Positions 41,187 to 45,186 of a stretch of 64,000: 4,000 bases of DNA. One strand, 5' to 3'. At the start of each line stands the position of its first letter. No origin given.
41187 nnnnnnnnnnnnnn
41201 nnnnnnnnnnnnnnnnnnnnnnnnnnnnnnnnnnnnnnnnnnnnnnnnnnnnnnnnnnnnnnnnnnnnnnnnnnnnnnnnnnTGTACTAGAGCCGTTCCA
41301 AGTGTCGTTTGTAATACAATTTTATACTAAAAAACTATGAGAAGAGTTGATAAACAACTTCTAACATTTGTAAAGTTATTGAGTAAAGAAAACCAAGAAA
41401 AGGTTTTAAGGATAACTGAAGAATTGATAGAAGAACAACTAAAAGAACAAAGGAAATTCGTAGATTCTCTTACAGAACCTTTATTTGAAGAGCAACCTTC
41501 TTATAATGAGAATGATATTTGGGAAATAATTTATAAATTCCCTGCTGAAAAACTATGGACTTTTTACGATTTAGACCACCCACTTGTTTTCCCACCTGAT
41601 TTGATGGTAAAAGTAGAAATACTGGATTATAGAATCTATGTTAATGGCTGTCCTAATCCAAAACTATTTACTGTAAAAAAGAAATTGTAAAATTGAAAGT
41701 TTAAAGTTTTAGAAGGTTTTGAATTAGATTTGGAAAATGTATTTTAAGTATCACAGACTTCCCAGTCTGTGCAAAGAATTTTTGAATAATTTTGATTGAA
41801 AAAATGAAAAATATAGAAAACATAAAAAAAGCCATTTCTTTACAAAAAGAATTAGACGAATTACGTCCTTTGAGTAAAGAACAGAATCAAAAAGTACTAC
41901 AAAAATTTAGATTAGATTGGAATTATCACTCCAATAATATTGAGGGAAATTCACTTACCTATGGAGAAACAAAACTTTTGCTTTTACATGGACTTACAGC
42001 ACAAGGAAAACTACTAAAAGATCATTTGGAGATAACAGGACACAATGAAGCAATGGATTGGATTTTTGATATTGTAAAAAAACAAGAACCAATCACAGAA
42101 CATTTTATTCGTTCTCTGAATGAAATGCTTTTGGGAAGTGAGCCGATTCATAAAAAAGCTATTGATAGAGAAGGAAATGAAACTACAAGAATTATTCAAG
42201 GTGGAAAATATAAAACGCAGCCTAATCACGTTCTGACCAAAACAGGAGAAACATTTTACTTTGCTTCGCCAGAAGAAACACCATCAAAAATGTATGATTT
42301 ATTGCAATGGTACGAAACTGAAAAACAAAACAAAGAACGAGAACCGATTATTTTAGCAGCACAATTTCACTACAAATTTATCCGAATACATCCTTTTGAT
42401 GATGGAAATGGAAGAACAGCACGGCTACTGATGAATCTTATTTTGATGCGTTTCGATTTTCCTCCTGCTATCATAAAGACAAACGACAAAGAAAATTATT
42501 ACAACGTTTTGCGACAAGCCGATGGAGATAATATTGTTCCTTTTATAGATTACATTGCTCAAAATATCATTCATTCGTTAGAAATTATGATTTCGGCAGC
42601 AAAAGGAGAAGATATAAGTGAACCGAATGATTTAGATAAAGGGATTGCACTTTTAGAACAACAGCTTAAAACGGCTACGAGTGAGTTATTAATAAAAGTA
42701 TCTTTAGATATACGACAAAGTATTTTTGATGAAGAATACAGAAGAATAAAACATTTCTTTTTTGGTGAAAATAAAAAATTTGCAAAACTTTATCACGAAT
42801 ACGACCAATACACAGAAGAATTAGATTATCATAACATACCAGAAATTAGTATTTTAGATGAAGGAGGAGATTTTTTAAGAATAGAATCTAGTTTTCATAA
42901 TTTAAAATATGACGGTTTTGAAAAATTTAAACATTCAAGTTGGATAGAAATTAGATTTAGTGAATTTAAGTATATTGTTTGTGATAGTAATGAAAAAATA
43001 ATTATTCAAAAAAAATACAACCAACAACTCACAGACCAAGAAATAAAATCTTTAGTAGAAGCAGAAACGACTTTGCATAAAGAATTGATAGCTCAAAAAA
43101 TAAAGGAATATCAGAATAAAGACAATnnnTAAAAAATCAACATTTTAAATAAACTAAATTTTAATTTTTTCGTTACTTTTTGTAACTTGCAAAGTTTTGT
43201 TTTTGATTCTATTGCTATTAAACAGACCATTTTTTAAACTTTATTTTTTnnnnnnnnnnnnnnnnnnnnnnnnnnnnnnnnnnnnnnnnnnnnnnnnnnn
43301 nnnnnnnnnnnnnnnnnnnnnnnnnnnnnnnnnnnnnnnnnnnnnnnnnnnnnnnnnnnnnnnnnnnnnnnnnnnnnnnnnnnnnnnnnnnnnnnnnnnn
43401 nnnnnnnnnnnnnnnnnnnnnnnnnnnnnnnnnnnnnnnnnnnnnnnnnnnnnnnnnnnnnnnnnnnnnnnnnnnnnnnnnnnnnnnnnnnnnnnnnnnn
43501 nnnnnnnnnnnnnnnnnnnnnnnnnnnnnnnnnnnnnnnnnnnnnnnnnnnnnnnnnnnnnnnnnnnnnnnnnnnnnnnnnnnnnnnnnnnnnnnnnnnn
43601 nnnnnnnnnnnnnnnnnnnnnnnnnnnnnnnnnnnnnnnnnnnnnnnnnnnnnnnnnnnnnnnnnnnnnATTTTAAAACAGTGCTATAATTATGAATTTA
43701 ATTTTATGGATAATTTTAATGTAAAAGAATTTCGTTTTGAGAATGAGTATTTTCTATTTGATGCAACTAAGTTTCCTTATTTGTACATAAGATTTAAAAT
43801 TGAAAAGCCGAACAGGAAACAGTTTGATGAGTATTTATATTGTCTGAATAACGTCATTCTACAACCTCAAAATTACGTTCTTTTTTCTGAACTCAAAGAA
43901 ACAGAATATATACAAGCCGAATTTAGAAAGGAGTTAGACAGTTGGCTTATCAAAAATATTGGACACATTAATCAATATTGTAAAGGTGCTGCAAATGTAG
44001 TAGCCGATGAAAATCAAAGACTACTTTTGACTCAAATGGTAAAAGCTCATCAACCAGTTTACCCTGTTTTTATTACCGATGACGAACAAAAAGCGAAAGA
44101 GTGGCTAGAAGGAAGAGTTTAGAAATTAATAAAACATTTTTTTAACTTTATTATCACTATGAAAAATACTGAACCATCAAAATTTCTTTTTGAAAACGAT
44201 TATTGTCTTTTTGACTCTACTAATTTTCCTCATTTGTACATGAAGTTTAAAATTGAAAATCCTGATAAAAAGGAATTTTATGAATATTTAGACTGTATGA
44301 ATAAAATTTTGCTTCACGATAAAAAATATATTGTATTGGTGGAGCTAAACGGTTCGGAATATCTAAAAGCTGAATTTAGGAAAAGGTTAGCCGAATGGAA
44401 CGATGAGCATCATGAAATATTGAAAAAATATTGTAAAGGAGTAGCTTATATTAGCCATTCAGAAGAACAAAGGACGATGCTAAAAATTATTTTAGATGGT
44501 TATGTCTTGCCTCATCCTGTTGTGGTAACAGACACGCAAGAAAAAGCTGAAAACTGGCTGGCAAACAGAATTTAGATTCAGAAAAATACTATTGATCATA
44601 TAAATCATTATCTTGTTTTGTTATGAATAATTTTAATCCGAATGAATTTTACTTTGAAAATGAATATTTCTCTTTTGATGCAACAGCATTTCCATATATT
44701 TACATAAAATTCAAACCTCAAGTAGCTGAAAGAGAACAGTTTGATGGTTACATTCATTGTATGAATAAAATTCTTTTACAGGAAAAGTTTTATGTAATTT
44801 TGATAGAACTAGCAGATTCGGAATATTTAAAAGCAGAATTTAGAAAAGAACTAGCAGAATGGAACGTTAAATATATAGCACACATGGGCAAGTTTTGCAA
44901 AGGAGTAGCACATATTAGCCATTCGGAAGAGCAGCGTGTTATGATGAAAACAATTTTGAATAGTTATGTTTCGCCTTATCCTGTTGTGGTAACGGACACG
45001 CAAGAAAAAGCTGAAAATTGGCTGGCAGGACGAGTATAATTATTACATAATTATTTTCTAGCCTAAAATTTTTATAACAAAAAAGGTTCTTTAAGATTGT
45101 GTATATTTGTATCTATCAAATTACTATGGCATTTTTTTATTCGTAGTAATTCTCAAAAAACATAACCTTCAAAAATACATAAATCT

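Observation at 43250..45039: Four tandem paralogous ~138-aa genes of unknown function downstream of a Fic protein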

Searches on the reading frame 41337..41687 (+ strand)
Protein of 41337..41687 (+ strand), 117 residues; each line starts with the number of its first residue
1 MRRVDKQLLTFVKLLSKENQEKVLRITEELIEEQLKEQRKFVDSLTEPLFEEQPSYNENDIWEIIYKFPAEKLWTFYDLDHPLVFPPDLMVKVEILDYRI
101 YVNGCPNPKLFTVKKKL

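Call 4: search_protein_families(library=pfam, proteins=[window:41337-41687:+], max_evalue=1)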
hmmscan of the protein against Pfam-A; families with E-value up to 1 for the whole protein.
window:41337-41687:+ (117 aa): 0 families

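Call 59: search_protein_families(library=padloc, proteins=[window:41337-41687:+], max_evalue=0.1)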
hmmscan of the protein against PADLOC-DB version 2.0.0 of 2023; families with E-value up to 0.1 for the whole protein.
window:41337-41687:+ (117 aa): 1 family
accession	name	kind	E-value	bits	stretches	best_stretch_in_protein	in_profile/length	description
PDLC02383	pAgo_II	-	0.024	10.7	1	14-65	87-138/767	Class II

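Call 60: search_protein_families(library=phrogs, proteins=[window:41337-41687:+], max_evalue=0.1)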
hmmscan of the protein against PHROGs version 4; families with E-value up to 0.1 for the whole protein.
window:41337-41687:+ (117 aa): 1 family
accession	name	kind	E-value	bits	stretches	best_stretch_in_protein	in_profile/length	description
phrog_3180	-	transcription regulation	0.016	16.2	1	2-39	10-47/50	Arc-like repressor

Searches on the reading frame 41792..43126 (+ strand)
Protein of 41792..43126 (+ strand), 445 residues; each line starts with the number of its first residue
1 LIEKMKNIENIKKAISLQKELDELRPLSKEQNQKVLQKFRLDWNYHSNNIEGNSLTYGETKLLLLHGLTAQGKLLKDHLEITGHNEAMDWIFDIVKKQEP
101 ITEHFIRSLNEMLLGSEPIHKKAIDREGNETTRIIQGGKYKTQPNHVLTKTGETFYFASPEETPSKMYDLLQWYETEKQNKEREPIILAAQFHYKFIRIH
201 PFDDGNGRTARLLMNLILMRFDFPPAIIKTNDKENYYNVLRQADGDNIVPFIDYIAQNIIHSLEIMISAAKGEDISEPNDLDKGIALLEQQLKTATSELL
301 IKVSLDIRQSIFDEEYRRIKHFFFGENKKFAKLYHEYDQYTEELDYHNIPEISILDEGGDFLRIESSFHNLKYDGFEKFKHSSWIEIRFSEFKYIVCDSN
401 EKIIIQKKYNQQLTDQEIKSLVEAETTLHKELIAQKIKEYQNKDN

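Call 4: search_protein_families(library=pfam, proteins=[window:41792-43126:+], max_evalue=1)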
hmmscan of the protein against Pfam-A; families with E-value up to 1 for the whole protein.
window:41792-43126:+ (445 aa): 1 family
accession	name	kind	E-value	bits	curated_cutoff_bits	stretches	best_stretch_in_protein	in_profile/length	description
PF02661.23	Fic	-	2.6e-22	79.9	24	1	119-218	10-93/93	Fic/DOC family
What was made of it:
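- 41792..43129 (+): Fic protein (class II type, with its own inhibitory helix motif). It is an ancestral but dispensable neighbour and is not shown to be part of the system. PF02661 E 2.6e-22 (call 4).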

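Call 5: search_protein_families(library=ncbifam, proteins=[window:41792-43126:+], max_evalue=1)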
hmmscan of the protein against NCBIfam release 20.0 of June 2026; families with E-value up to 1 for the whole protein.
window:41792-43126:+ (445 aa): 4 families
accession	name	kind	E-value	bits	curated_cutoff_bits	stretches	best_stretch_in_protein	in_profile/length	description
NF041381.1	XopAC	subfamily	5.1e-15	55.1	450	1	24-234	229-427/451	XopAC/AvrAC family type III secretion system effector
NF046030.1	ProtAdlyltaseSoFic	equivalog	3.2e-12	46.1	550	1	150-321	144-310/361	protein adenylyltransferase Fic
TIGR02613.1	mob_myst_B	hypoth_equivalog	1.1e-09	38.5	124.4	1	184-255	107-185/186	mobile mystery protein B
TIGR01550.1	DOC_P1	subfamily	0.00026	21.1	38.65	1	188-223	54-89/122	type II toxin-antitoxin system death-on-curing family toxin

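Call 59: search_protein_families(library=padloc, proteins=[window:41792-43126:+], max_evalue=0.1)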
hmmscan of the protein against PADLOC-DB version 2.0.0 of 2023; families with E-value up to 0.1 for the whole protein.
window:41792-43126:+ (445 aa): 7 families
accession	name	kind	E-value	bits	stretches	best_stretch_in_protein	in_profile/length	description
PDLC04836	PDC-S04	-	4e-36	122.4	1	28-255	14-223/244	-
PDLC04840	PDC-S04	-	4.7e-33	112.8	1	33-249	5-205/227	-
PDLC04837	PDC-S04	-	4.1e-32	109.3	1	29-257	15-222/234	-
PDLC03963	SoFic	-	1.3e-29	101.7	1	9-271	24-272/361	-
PDLC04966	PDC-S24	-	3.7e-14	50.4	1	104-225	218-343/497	-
PDLC04839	PDC-S04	-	1.7e-13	48.7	1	154-257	91-200/205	-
PDLC04838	PDC-S04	-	2.2e-09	35.4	1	155-259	96-202/209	-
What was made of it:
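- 41792..43129 (+): PADLOC PDC-S04 4e-36 and SoFic 1.3e-29 (call 59).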

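Call 60: search_protein_families(library=phrogs, proteins=[window:41792-43126:+], max_evalue=0.1)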
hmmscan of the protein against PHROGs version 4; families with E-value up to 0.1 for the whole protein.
window:41792-43126:+ (445 aa): 8 families
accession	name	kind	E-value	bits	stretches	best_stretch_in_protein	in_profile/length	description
phrog_11900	-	unknown function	3.5e-45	155.3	1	30-255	4-213/230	-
phrog_5978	-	unknown function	4.6e-35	122.4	1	8-271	19-279/364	-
phrog_23170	-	unknown function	6.7e-10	39.9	1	137-259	62-188/191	-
phrog_13548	-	unknown function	2.5e-08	34.3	1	163-270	165-280/379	-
phrog_10690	-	unknown function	6.3e-05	23.1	1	175-258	255-342/346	-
phrog_577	-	moron, auxiliary metabolic gene and host takeover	0.0029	18.5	1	186-218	53-85/128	Doc-like toxin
phrog_12747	-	unknown function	0.004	17.8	1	189-220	127-158/211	-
phrog_16624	-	unknown function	0.039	15.1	0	123-190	34-101/102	-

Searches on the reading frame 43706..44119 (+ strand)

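Call 4: search_protein_families(library=pfam, proteins=[window:43706-44119:+], max_evalue=1)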
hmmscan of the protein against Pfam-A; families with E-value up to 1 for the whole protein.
window:43706-44119:+ (138 aa): 2 families
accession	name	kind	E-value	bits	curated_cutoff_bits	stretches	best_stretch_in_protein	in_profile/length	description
PF25056.1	DUF7793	-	0.0016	18.9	26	1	55-135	37-110/113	Domain of unknown function (DUF7793)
PF11964.13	SpoIIAA-like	-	0.039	15.1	25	1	38-135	13-106/106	SpoIIAA-like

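Call 5: search_protein_families(library=ncbifam, proteins=[window:43706-44119:+], max_evalue=1)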
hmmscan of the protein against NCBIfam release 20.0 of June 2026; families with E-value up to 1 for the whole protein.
window:43706-44119:+ (138 aa): 0 families

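Call 59: search_protein_families(library=padloc, proteins=[window:43706-44119:+], max_evalue=0.1)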
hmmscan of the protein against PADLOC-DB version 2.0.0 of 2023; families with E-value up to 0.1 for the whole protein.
window:43706-44119:+ (138 aa): 0 families

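Call 60: search_protein_families(library=phrogs, proteins=[window:43706-44119:+], max_evalue=0.1)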
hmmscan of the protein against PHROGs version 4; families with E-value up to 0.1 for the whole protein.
window:43706-44119:+ (138 aa): 0 families

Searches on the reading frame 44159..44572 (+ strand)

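Call 4: search_protein_families(library=pfam, proteins=[window:44159-44572:+], max_evalue=1)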
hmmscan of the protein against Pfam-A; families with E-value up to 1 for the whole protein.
window:44159-44572:+ (138 aa): 4 families
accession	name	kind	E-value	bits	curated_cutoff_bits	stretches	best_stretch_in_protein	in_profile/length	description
PF25056.1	DUF7793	-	0.0011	19.4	26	1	52-135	34-110/113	Domain of unknown function (DUF7793)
PF11964.13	SpoIIAA-like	-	0.02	16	25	1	36-135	11-106/106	SpoIIAA-like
PF02590.22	SPOUT_MTase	-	0.06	13.8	27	1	48-122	57-133/154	Predicted SPOUT methyltransferase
PF18994.6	Prophage_tailD1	-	0.085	13.5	23.6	1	29-59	33-64/84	Prophage endopeptidase tail N-terminal domain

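Call 5: search_protein_families(library=ncbifam, proteins=[window:44159-44572:+], max_evalue=1)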
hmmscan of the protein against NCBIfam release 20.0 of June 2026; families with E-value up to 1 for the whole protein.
window:44159-44572:+ (138 aa): 0 families

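Call 59: search_protein_families(library=padloc, proteins=[window:44159-44572:+], max_evalue=0.1)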
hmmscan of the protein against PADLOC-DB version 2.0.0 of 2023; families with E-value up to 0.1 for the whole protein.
window:44159-44572:+ (138 aa): 0 families

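Call 60: search_protein_families(library=phrogs, proteins=[window:44159-44572:+], max_evalue=0.1)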
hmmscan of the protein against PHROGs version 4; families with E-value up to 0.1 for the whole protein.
window:44159-44572:+ (138 aa): 0 families

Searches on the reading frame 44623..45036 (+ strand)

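Call 4: search_protein_families(library=pfam, proteins=[window:44623-45036:+], max_evalue=1)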
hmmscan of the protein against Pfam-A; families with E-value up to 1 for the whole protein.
window:44623-45036:+ (138 aa): 2 families
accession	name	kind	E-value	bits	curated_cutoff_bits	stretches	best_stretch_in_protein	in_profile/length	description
PF25056.1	DUF7793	-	0.00086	19.8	26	1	50-135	32-110/113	Domain of unknown function (DUF7793)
PF11964.13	SpoIIAA-like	-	0.11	13.7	25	1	27-135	3-106/106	SpoIIAA-like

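Call 5: search_protein_families(library=ncbifam, proteins=[window:44623-45036:+], max_evalue=1)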
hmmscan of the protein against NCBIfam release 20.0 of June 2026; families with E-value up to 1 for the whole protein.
window:44623-45036:+ (138 aa): 0 families

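Call 59: search_protein_families(library=padloc, proteins=[window:44623-45036:+], max_evalue=0.1)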
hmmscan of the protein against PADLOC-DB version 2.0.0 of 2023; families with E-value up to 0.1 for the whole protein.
window:44623-45036:+ (138 aa): 1 family
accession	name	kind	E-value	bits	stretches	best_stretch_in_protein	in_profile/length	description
PDLC02330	AbiEii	-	0.012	13.3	1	53-103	79-133/219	AbiEii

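Call 60: search_protein_families(library=phrogs, proteins=[window:44623-45036:+], max_evalue=0.1)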
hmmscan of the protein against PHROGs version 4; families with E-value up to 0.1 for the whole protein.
window:44623-45036:+ (138 aa): 0 families
